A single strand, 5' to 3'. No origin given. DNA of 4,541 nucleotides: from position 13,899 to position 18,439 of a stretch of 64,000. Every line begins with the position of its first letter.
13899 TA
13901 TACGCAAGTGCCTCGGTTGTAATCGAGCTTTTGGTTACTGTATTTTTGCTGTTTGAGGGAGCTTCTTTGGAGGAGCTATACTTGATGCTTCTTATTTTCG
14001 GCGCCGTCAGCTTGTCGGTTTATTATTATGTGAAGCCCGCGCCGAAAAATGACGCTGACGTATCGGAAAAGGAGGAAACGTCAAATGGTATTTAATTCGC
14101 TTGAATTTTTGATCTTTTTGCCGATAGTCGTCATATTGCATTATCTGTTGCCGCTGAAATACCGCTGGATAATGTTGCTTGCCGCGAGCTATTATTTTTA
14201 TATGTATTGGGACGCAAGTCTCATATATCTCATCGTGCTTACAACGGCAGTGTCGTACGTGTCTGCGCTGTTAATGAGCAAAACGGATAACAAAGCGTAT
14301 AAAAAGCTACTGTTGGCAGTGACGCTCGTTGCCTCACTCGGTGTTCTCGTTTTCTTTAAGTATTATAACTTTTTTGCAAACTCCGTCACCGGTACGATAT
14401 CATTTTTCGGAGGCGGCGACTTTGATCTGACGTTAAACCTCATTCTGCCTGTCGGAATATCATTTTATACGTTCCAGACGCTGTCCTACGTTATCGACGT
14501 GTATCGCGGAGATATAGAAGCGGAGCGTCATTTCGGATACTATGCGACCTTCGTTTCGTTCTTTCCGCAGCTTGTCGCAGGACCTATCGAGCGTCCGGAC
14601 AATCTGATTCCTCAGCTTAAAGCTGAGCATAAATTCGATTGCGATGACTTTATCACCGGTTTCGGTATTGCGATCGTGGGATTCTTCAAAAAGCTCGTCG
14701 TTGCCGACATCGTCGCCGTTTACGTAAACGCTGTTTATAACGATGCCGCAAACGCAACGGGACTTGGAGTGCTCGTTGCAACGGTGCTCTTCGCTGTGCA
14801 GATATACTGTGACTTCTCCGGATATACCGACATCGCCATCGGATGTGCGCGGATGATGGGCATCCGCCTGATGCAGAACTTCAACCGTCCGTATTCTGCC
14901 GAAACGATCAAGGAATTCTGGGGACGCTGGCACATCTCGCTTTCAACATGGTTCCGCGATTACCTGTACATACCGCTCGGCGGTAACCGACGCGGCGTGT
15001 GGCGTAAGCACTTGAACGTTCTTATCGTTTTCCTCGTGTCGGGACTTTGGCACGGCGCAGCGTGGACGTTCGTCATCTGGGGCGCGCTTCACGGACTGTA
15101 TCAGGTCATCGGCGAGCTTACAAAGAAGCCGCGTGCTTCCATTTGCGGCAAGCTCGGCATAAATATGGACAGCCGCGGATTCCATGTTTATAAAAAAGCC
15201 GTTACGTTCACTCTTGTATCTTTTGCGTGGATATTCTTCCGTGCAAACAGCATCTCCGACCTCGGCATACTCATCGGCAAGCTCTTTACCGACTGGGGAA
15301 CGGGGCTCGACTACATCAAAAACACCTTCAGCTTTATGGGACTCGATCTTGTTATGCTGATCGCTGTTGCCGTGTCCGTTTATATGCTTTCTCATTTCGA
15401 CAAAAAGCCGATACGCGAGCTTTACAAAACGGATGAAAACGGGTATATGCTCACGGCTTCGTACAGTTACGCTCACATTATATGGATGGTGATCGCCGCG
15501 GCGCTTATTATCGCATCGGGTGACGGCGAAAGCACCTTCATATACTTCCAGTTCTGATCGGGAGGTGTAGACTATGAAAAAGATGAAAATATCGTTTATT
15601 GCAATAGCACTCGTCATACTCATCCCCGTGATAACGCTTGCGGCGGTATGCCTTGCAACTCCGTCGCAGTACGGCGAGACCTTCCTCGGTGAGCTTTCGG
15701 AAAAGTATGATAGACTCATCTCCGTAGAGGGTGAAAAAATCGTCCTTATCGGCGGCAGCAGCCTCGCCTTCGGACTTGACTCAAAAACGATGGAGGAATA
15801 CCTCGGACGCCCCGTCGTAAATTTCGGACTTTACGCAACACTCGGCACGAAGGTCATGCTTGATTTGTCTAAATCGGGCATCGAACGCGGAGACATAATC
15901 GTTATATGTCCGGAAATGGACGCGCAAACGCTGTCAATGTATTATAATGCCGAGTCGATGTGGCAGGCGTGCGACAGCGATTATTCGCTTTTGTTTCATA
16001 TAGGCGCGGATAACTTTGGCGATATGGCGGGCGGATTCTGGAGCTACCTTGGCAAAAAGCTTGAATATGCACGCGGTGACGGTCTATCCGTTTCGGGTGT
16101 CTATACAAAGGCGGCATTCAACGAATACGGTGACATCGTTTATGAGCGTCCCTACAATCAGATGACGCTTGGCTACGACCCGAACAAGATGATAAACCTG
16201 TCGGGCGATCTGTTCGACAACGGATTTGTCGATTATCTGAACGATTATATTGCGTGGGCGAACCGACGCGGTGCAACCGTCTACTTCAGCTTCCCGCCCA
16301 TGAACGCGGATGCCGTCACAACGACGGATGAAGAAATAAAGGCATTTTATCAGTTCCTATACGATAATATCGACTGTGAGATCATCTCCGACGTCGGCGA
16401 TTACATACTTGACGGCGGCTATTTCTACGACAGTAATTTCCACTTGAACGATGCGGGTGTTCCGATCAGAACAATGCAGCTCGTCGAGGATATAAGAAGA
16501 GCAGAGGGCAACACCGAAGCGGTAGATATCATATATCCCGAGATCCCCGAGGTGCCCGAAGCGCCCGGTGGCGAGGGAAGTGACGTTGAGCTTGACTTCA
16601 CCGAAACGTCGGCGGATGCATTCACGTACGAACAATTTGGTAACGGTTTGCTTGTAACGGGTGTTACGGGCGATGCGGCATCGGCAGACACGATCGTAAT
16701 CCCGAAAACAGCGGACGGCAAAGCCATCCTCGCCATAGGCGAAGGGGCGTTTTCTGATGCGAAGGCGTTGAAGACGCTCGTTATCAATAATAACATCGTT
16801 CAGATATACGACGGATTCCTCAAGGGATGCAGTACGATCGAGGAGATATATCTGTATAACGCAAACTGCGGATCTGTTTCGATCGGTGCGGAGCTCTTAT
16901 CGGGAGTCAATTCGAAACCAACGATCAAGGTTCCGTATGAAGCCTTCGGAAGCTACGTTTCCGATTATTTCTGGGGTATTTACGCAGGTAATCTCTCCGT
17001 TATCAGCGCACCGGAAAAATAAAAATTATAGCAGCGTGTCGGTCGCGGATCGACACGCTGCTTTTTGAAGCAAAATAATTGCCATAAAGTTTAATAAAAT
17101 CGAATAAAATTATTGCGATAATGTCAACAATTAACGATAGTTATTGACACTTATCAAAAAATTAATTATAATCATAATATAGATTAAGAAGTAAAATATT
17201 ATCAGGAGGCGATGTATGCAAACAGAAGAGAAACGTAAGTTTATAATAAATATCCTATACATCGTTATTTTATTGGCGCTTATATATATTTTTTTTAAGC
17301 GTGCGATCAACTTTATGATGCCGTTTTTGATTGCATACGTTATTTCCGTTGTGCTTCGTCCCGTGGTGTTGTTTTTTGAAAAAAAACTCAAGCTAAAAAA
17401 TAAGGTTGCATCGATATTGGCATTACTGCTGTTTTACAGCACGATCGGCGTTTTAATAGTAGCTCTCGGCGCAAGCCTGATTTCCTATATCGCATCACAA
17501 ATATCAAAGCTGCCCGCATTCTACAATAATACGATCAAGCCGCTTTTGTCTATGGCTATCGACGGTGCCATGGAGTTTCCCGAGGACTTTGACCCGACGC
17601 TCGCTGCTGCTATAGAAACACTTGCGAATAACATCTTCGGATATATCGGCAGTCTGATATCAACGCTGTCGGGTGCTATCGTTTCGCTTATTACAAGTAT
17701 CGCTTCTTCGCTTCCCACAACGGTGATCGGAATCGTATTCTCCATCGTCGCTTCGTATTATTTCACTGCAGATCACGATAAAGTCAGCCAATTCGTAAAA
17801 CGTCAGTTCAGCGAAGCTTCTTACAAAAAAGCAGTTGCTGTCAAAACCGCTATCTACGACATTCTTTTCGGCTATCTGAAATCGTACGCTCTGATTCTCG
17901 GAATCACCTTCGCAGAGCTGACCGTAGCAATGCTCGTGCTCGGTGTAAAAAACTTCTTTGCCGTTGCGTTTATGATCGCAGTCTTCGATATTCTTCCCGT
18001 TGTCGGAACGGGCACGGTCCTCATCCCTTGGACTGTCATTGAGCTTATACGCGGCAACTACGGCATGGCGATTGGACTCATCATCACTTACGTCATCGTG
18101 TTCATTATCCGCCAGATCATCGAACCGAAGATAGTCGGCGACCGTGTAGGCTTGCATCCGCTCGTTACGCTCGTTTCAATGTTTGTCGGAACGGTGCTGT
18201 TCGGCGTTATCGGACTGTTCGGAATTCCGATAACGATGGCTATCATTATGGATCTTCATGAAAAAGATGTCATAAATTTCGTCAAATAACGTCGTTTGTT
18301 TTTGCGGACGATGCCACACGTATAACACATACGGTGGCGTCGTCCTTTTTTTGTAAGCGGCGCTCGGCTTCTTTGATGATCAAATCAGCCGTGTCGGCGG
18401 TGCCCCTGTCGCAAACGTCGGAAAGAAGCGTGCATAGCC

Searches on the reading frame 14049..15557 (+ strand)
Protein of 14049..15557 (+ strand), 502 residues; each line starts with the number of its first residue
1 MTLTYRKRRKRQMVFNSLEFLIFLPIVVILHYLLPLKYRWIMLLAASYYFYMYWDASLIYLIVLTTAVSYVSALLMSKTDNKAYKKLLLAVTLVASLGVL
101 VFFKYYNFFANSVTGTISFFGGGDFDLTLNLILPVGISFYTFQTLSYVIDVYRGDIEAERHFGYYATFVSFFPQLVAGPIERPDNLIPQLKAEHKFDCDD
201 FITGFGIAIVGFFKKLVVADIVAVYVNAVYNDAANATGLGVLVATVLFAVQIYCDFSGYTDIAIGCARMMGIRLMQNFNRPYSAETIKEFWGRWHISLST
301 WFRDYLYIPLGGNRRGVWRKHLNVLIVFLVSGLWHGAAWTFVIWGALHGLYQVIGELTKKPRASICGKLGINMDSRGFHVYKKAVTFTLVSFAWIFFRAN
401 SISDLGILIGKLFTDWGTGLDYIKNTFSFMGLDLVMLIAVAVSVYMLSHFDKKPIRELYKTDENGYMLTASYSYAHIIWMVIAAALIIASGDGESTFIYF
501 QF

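Call 56: search_protein_families(library=pfam, proteins=[window:14049-15557:+], max_evalue=0.00001)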
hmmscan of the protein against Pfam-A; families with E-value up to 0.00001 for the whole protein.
window:14049-15557:+ (502 aa): 2 families
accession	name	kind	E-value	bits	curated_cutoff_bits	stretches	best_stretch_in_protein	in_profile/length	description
PF03062.24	MBOAT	-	1.3e-28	100.7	27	1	162-355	81-294/337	MBOAT, membrane-bound O-acyltransferase family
PF13813.11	MBOAT_2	-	9.3e-10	39.1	25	1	277-338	4-67/85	Membrane bound O-acyl transferase family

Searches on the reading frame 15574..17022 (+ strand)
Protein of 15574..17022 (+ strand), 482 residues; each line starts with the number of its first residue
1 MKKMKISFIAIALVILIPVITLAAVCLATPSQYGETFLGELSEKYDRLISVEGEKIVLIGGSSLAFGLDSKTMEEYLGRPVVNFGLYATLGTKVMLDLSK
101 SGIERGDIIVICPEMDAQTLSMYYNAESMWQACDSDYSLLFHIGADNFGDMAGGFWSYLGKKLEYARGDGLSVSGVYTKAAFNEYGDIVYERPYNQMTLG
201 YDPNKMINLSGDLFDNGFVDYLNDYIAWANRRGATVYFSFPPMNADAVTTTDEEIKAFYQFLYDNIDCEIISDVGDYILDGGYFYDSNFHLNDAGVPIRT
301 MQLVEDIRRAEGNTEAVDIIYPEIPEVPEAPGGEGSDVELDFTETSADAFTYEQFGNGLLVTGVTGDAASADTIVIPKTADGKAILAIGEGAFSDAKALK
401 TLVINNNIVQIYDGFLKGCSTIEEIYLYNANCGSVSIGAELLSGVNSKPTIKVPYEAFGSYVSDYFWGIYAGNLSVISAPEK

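Call 56: search_protein_families(library=pfam, proteins=[window:15574-17022:+], max_evalue=0.00001)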
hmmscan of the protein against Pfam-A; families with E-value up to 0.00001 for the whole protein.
window:15574-17022:+ (482 aa): 0 families

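Call 63: search_protein_families(library=pfam, proteins=[window:15574-17022:+], max_evalue=1)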
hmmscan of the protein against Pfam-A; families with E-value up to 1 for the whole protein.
window:15574-17022:+ (482 aa): 4 families
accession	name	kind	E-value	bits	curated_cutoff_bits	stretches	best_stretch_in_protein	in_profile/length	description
PF13306.12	LRR_5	-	0.0002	21.7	27.7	1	385-429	22-65/127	BspA type Leucine rich repeat region (6 copies)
PF13855.12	LRR_8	-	0.011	15.9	27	1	385-427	13-56/61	Leucine rich repeat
PF12799.13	LRR_4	-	0.19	12.4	27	1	398-431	2-33/44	Leucine Rich repeats (2 copies)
PF05151.17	PsbM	-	0.54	10.6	24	0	7-21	7-21/31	Photosystem II reaction centre M protein (PsbM)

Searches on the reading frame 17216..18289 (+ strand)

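Call 57: search_protein_families(library=pfam, proteins=[window:17216-18289:+], max_evalue=0.00001)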
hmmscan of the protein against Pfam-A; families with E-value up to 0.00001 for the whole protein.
window:17216-18289:+ (357 aa): 1 family
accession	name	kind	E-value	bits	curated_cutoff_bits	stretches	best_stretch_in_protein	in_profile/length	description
PF01594.21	AI-2E_transport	-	5.8e-44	151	34.3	1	13-343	4-319/327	AI-2E family transporter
